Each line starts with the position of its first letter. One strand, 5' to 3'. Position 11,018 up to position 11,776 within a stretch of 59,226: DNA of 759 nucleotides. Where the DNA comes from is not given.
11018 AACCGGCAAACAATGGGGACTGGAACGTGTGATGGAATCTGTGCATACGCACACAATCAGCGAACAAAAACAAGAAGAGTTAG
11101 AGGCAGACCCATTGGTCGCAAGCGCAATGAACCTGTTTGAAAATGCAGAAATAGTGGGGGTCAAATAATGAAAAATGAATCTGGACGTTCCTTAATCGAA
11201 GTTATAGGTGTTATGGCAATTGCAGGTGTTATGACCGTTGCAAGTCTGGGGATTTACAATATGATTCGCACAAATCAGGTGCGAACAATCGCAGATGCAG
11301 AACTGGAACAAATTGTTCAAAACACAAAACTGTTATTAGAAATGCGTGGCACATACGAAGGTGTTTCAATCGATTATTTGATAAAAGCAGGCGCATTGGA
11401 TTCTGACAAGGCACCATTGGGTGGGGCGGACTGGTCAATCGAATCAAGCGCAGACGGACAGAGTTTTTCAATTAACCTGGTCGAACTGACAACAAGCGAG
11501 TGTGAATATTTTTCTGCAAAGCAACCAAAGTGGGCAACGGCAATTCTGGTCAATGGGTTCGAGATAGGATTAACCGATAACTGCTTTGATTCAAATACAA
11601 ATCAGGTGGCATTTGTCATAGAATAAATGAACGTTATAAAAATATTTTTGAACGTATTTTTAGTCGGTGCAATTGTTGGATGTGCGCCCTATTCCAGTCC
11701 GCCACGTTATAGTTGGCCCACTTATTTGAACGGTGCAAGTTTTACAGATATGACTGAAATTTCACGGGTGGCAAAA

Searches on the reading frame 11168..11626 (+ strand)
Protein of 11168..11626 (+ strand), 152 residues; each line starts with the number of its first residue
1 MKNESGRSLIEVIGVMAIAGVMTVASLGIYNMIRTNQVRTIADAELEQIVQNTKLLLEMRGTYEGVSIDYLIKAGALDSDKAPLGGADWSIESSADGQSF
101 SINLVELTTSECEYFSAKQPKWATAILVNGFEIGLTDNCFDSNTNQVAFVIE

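Call 27: search_protein_families(library=pfam, proteins=[window:11168-11626:+], max_evalue=1)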
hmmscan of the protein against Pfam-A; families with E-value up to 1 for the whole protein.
window:11168-11626:+ (152 aa): 3 families
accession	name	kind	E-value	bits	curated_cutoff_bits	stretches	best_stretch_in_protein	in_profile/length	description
PF07963.17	N_methyl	-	0.0031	17.5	21.2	1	1-26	1-26/27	Prokaryotic N-terminal methylation motif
PF08805.16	PilS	-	0.031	14.7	22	1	43-77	8-42/138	PilS N terminal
PF08860.15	DUF1827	-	0.1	13.3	23.4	0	29-52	44-67/92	Domain of unknown function (DUF1827)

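Call 84: search_protein_families(library=ncbifam, proteins=[window:11168-11626:+], max_evalue=0.01)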
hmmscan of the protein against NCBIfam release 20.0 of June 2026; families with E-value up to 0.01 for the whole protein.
window:11168-11626:+ (152 aa): 0 families
